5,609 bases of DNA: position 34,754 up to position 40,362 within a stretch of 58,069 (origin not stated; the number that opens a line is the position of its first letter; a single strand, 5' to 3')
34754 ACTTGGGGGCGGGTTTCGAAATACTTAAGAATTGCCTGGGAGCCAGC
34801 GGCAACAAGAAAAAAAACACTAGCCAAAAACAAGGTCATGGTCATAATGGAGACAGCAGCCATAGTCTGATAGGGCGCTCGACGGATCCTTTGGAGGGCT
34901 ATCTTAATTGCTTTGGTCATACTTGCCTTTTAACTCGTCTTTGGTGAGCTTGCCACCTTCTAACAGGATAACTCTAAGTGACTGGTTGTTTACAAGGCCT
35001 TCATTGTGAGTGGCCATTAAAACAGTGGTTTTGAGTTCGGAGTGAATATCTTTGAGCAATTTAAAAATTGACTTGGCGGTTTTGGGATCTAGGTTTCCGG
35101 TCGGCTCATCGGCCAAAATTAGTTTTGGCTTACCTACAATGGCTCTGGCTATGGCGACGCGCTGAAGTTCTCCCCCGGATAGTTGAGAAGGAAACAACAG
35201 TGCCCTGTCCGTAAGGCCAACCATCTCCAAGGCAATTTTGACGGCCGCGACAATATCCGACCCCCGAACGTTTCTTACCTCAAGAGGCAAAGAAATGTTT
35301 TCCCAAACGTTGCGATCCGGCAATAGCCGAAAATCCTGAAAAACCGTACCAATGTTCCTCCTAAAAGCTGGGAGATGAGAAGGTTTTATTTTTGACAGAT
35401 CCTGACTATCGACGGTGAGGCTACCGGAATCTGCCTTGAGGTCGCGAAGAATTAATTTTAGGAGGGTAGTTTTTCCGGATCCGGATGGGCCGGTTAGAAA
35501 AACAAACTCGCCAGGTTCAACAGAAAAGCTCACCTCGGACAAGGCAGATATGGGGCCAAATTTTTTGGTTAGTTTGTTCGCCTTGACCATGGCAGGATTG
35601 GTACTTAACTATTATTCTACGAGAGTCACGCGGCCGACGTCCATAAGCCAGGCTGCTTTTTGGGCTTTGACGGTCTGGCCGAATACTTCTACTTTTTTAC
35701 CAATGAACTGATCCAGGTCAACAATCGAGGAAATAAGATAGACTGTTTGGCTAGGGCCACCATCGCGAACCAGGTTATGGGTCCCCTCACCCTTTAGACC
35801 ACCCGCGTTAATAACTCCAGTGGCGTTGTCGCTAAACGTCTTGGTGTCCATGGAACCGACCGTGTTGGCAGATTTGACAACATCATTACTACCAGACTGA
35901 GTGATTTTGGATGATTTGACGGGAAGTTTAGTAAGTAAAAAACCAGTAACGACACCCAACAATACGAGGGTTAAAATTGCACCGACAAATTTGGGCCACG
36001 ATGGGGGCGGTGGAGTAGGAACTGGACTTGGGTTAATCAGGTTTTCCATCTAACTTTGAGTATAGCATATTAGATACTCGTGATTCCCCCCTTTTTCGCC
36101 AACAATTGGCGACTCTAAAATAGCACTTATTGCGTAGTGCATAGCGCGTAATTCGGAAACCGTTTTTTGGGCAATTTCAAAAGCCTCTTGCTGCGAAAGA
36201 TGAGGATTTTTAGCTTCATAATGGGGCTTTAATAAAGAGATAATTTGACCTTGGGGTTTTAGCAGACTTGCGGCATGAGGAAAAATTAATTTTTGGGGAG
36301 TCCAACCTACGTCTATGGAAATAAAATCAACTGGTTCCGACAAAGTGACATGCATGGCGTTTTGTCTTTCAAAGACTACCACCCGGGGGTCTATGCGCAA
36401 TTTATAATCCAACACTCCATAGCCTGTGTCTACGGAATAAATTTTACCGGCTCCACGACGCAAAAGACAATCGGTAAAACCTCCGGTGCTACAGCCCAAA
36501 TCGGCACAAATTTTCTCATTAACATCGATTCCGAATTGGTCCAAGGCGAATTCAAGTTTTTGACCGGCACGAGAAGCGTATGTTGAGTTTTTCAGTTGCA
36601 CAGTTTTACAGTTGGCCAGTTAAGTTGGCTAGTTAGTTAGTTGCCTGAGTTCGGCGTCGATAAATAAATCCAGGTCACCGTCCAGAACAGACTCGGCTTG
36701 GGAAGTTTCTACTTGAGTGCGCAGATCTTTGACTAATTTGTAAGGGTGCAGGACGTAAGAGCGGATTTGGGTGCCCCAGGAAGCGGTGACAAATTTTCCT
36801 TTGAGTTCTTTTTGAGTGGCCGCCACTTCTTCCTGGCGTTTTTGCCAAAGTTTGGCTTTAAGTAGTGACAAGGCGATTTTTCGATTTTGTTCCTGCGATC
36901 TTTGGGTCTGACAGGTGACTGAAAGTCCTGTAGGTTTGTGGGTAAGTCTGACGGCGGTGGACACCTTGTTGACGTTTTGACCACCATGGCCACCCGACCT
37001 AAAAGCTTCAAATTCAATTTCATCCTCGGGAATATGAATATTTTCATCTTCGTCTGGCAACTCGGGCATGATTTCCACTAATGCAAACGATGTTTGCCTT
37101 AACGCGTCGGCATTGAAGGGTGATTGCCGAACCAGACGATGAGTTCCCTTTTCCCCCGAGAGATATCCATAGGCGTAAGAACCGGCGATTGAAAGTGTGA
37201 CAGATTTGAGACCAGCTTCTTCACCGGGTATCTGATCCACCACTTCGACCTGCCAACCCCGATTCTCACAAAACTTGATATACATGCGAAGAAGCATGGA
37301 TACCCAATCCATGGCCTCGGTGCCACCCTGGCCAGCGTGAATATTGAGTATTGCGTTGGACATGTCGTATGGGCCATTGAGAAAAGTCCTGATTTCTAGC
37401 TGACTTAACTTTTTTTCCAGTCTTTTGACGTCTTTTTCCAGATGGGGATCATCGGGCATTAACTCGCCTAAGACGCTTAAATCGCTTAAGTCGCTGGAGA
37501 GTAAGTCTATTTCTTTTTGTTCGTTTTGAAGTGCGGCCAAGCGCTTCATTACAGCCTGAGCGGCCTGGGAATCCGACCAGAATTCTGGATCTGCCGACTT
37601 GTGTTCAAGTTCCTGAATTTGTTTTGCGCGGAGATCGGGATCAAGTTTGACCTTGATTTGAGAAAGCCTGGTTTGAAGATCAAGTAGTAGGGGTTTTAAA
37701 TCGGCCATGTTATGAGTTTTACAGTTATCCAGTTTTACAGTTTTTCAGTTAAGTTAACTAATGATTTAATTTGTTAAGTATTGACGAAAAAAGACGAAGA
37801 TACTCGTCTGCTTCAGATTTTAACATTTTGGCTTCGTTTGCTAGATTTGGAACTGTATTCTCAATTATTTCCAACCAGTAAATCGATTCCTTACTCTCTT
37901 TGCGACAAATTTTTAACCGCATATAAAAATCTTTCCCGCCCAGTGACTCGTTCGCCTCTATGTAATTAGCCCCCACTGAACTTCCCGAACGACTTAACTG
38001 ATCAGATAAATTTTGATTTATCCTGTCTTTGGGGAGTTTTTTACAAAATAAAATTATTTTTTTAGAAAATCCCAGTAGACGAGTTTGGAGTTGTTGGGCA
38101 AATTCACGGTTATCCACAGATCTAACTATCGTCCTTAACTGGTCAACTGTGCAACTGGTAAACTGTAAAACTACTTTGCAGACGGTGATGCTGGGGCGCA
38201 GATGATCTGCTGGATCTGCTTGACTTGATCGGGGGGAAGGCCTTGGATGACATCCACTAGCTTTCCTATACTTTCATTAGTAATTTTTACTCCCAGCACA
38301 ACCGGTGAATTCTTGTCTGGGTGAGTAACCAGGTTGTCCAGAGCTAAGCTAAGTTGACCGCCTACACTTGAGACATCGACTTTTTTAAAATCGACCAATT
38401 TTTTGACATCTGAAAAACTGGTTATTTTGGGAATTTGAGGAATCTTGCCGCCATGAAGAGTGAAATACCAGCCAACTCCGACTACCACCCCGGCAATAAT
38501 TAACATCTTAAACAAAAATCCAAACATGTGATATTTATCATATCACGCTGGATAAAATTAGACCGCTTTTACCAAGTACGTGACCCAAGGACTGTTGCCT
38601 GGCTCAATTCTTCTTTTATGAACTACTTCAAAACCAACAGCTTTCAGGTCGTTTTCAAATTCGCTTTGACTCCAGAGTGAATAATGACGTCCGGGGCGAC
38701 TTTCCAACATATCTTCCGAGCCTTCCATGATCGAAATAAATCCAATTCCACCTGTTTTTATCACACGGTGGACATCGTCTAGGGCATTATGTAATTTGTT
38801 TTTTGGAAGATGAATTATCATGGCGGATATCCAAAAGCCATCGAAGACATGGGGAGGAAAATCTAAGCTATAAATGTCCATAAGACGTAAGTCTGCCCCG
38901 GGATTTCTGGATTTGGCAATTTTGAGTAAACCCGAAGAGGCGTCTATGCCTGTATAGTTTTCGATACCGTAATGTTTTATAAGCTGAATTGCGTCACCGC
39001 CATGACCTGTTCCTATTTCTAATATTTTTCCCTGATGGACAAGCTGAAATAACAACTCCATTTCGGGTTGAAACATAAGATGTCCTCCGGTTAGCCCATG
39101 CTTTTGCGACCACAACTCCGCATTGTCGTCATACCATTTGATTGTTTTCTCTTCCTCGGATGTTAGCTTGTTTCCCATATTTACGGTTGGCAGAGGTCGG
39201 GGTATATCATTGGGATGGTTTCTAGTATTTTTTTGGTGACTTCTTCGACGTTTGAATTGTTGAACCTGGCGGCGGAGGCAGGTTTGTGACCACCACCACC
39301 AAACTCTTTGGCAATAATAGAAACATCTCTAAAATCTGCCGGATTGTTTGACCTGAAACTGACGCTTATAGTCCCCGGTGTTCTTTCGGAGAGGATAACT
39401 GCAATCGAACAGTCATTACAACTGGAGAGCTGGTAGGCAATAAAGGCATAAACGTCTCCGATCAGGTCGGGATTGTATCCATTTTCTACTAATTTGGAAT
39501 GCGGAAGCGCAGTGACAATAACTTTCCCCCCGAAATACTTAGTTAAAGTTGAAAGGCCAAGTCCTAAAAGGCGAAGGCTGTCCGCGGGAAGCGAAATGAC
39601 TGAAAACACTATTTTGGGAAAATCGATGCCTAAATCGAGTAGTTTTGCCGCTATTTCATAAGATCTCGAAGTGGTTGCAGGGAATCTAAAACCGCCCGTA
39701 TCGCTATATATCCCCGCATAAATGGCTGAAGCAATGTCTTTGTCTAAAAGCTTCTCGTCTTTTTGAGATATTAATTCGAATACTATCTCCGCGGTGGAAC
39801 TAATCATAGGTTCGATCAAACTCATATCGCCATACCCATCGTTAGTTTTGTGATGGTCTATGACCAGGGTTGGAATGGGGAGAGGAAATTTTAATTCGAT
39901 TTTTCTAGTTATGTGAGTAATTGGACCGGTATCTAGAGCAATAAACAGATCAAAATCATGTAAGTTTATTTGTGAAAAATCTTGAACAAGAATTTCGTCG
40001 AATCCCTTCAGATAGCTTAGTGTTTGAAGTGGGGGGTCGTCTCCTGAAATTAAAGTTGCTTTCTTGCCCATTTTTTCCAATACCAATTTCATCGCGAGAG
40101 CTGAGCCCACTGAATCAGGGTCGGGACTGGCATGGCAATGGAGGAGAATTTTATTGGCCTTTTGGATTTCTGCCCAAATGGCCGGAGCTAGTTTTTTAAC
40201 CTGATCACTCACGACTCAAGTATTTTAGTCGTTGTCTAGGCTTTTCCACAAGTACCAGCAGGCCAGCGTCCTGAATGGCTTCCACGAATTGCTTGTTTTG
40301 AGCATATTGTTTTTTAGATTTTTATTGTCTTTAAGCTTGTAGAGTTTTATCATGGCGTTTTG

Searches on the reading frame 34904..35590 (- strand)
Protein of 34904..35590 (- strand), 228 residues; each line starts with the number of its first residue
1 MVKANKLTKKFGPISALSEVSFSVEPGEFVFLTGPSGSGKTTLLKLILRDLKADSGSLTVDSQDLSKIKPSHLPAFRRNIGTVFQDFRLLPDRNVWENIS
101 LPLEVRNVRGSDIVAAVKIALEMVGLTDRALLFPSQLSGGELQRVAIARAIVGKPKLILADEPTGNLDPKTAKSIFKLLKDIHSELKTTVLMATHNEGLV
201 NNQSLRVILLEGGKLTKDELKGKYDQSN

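Call 12: search_protein_families(library=pfam, proteins=[window:34904-35590:-], max_evalue=0.001)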
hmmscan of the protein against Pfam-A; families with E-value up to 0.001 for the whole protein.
window:34904-35590:- (228 aa): 13 families
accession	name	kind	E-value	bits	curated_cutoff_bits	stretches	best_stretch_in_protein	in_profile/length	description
PF00005.33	ABC_tran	-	6.9e-36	124.3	25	1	17-164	1-136/137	ABC transporter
PF13304.12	AAA_21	-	6e-12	46.7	27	2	129-201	230-304/304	AAA domain, putative AbiEii toxin, Type IV TA system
PF13191.12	AAA_16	-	1.2e-05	26.3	32.6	1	23-55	21-52/167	AAA ATPase domain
PF13401.12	AAA_22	-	3.3e-05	24.6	27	1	28-66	6-45/130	AAA domain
PF01637.24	ATPase_2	-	5.8e-05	23.4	33.2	1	24-104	17-103/225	ATPase domain predominantly from Archaea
PF02463.25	SMC_N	-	5.9e-05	23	40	0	28-203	25-205/220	RecF/RecN/SMC N terminal domain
PF20720.3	nSTAND3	-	0.00019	21.6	27.2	1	24-68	14-57/155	Novel STAND NTPase 3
PF25199.1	nSTAND_NTPase5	-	0.00023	21.5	34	0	25-56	39-70/145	Novel STAND NTPase 5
PF02492.25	cobW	-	0.0004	20.5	20.7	0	30-53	3-26/180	CobW/HypB/UreG, nucleotide-binding domain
PF05729.18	NACHT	-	0.00063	20.1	26.7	0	30-54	3-27/167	NACHT domain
PF02367.23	TsaE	-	0.00075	19.9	26.6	0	23-55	17-49/128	Threonylcarbamoyl adenosine biosynthesis protein TsaE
PF13555.12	AAA_29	-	0.00077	19.6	27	0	21-44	16-39/61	P-loop containing region of AAA domain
PF13175.12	AAA_15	-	0.00079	19.6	32.1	0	153-200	327-374/374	AAA ATPase domain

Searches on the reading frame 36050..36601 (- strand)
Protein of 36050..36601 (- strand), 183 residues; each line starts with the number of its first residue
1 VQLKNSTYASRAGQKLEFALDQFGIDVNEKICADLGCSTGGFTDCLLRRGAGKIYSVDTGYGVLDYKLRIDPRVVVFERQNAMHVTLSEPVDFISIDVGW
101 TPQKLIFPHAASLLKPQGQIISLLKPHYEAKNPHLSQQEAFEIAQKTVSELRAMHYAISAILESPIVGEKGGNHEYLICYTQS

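Call 12: search_protein_families(library=pfam, proteins=[window:36050-36601:-], max_evalue=0.001)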
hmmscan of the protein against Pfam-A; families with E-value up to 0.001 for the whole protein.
window:36050-36601:- (183 aa): 2 families
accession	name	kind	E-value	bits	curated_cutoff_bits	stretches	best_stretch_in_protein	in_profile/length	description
PF01728.25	FtsJ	-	2.9e-26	92.9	24.1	1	8-180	1-179/181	FtsJ-like methyltransferase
PF13649.12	Methyltransf_25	-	0.00085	20.4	27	0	34-118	3-97/97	Methyltransferase domain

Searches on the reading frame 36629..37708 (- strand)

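Call 12: search_protein_families(library=pfam, proteins=[window:36629-37708:-], max_evalue=0.001)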
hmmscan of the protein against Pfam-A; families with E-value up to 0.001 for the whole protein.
window:36629-37708:- (359 aa): 3 families
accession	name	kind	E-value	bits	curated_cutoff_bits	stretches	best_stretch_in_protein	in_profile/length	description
PF03462.23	PCRF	-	7e-53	179.8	24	1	29-211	3-194/194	PCRF domain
PF00472.26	RF-1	-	4e-36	123.9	35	1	221-330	2-116/116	RF-1 domain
PF16326.10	ABC_tran_CTD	-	0.00069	20.2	32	1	29-66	22-59/69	ABC transporter C-terminal domain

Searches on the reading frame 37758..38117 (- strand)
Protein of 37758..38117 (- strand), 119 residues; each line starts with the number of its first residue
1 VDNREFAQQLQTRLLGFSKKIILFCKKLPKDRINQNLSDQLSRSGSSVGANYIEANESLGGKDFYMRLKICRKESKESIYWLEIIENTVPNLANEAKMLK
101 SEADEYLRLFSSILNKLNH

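Call 12: search_protein_families(library=pfam, proteins=[window:37758-38117:-], max_evalue=0.001)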
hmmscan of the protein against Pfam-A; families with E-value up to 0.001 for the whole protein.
window:37758-38117:- (119 aa): 1 family
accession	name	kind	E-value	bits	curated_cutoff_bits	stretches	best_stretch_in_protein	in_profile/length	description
PF05635.17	23S_rRNA_IVP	-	7.8e-14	52.2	33.8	1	16-109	11-103/106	23S rRNA-intervening sequence protein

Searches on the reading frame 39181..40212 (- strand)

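Call 77: search_protein_families(library=pfam, proteins=[window:39181-40212:-], max_evalue=0.00001)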
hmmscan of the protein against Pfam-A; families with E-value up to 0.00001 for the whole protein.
window:39181-40212:- (343 aa): 2 families
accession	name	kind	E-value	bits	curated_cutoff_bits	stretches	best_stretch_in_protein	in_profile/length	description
PF01368.27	DHH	-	6.2e-18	65.7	28.1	1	21-168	1-125/125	DHH family, N-terminal domain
PF02272.25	DHHA1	-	8.8e-08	33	25.9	1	231-332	4-99/102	DHHA1 domain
